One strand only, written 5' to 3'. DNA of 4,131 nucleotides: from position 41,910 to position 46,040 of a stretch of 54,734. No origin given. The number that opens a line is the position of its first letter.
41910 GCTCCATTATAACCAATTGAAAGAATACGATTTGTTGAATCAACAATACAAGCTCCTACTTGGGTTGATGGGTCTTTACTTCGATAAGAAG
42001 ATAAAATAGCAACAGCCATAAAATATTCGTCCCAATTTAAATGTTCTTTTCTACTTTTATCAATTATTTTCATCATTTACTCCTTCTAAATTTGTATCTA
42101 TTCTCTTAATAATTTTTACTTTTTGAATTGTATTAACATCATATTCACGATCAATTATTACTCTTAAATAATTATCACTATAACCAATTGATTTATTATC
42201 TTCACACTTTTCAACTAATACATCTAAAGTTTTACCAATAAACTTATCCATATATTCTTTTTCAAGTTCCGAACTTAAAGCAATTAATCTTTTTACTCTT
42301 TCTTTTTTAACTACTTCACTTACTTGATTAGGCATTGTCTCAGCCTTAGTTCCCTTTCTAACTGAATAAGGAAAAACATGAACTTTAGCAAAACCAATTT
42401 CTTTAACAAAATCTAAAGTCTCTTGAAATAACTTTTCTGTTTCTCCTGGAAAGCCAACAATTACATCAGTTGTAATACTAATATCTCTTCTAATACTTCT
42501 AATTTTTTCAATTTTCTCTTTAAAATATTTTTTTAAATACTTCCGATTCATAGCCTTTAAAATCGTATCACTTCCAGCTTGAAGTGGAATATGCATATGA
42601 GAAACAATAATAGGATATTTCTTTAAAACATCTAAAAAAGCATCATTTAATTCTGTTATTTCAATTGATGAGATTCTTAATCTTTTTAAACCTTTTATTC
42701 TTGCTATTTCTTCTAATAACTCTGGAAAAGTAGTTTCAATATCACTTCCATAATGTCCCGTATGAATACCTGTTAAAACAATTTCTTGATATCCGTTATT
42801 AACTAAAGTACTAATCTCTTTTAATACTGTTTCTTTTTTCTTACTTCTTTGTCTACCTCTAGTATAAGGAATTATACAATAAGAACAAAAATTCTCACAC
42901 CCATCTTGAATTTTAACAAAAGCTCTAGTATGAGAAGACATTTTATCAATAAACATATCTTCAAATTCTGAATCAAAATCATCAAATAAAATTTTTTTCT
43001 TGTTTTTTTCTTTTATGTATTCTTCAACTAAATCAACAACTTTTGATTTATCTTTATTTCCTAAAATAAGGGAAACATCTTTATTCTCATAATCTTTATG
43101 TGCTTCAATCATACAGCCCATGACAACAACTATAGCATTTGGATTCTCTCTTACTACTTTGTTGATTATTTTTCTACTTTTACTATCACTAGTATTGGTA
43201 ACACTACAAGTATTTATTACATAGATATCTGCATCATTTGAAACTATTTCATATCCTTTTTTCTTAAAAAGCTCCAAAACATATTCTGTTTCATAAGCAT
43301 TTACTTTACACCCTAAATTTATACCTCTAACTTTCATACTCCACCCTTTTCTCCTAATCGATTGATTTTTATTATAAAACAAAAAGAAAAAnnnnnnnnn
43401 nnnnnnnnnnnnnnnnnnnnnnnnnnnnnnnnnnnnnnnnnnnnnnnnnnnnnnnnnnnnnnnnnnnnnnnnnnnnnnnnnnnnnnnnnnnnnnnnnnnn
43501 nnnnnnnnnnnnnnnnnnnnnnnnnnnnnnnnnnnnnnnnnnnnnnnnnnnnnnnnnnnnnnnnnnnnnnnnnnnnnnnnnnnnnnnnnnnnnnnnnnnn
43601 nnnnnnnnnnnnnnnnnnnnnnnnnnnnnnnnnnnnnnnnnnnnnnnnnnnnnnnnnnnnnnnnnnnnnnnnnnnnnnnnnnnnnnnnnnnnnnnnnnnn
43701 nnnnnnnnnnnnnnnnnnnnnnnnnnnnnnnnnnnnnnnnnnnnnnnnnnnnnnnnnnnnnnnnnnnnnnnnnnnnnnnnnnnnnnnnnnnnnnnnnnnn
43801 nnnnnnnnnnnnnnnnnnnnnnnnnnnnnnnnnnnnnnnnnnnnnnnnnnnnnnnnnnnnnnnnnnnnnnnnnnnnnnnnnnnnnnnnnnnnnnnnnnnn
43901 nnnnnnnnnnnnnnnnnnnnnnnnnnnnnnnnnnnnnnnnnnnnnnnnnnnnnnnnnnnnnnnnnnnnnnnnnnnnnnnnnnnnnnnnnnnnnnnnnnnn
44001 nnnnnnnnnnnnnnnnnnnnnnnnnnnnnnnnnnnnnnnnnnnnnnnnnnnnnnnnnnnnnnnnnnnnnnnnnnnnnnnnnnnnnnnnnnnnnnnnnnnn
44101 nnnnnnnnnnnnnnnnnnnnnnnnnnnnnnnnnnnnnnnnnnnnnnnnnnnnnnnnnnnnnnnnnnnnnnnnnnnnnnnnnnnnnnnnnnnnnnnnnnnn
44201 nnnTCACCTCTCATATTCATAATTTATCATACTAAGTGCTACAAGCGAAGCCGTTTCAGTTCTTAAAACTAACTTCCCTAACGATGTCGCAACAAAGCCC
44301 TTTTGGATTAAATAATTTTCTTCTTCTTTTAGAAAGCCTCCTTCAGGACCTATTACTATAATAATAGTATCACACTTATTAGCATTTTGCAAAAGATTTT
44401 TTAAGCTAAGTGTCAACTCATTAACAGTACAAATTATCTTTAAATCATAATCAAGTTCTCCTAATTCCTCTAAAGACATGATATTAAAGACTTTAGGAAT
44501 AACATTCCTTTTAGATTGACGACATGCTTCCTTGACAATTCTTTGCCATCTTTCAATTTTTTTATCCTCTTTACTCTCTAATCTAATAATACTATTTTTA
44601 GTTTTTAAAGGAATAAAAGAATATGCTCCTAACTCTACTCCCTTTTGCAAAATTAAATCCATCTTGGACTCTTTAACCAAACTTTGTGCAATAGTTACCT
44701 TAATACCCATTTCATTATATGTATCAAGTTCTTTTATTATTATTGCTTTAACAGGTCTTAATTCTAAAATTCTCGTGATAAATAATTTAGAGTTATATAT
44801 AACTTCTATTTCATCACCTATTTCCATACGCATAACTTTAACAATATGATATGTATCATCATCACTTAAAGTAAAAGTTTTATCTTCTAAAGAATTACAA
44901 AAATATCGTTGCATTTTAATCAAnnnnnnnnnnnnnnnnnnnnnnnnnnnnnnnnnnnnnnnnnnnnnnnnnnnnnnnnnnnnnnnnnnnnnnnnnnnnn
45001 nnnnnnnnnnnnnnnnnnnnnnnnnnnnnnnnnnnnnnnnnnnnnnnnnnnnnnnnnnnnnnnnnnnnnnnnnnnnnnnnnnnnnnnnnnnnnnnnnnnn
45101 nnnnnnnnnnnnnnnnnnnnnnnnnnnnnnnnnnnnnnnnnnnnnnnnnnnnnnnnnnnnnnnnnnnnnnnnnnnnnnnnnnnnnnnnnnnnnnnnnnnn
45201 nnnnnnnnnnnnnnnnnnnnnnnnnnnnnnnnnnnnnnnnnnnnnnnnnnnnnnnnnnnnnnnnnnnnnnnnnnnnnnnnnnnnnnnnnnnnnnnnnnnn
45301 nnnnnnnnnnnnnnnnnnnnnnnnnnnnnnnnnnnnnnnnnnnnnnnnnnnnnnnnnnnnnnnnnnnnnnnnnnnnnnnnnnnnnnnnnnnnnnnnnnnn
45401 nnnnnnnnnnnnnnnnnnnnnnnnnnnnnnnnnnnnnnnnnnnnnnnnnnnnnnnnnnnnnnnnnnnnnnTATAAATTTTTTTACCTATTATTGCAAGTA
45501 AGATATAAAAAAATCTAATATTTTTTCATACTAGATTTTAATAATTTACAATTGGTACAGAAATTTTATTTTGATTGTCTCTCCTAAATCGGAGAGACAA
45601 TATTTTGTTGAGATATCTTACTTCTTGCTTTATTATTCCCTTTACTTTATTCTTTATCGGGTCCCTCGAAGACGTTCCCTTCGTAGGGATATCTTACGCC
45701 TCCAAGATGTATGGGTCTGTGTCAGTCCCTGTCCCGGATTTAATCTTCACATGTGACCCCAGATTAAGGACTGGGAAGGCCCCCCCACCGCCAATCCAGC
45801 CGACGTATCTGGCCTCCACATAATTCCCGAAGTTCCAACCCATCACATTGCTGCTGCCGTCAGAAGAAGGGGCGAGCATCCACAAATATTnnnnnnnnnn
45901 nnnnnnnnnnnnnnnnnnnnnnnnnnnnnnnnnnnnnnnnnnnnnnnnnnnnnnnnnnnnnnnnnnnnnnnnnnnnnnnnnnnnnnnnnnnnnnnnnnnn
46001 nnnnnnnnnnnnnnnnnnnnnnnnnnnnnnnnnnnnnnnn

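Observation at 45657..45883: Sharp ~55% G+C island covering the last ~190 nt of the 791-aa gene and its 3-prime hairpin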

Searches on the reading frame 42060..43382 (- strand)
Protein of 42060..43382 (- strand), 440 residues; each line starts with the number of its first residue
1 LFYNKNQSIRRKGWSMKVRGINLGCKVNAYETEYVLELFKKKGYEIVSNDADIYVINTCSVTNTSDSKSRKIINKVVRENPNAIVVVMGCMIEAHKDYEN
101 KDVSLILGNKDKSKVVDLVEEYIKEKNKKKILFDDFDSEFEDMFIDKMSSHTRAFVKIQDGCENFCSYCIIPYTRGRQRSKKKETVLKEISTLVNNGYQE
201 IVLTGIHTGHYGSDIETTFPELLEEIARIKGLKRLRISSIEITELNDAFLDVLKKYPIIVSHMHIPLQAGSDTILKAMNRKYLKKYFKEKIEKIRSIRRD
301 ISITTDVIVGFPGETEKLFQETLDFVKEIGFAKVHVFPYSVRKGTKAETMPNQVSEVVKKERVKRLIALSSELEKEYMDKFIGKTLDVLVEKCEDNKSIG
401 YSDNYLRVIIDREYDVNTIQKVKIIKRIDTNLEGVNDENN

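Call 77: search_protein_families(library=pfam, proteins=[window:42060-43382:-], max_evalue=0.001)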
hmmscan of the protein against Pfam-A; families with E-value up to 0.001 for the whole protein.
window:42060-43382:- (440 aa): 2 families
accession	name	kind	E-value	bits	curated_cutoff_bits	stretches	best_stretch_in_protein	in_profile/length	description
PF04055.27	Radical_SAM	-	1.1e-26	94.5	29.5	1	157-326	2-166/166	Radical SAM superfamily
PF00919.26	UPF0004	-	6.6e-22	77.8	27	1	21-98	5-85/98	Uncharacterized protein family UPF0004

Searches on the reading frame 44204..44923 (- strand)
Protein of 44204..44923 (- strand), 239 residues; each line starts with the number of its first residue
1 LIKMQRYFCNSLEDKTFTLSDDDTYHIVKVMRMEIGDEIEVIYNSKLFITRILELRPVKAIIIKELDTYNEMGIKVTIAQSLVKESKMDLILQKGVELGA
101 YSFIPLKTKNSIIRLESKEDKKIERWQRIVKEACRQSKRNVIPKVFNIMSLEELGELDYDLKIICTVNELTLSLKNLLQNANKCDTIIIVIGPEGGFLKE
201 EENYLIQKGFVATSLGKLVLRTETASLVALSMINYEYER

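Call 77: search_protein_families(library=pfam, proteins=[window:44204-44923:-], max_evalue=0.001)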
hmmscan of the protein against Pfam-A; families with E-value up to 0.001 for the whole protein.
window:44204-44923:- (239 aa): 2 families
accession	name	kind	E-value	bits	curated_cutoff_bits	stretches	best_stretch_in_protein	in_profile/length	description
PF04452.19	Methyltrans_RNA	-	2.1e-47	161.2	23.9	1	73-233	4-164/165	RNA methyltransferase domain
PF20260.4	PUA_4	-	1.7e-06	28.5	23.9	1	19-55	1-38/48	RNA methyltransferase PUA domain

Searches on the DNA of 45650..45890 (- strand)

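Call 73: search_dna_similar(query=window:45650-45890:-, collection=phages, mode=distant, max_evalue=0.01, max_rows=10)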
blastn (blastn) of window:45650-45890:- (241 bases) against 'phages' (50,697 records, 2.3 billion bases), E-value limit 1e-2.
No match.

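Call 74: search_dna_similar(query=window:45650-45890:-, collection=plasmids, mode=distant, max_evalue=0.01, max_rows=10)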
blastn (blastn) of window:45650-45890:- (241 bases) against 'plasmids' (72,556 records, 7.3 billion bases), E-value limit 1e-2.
No match.
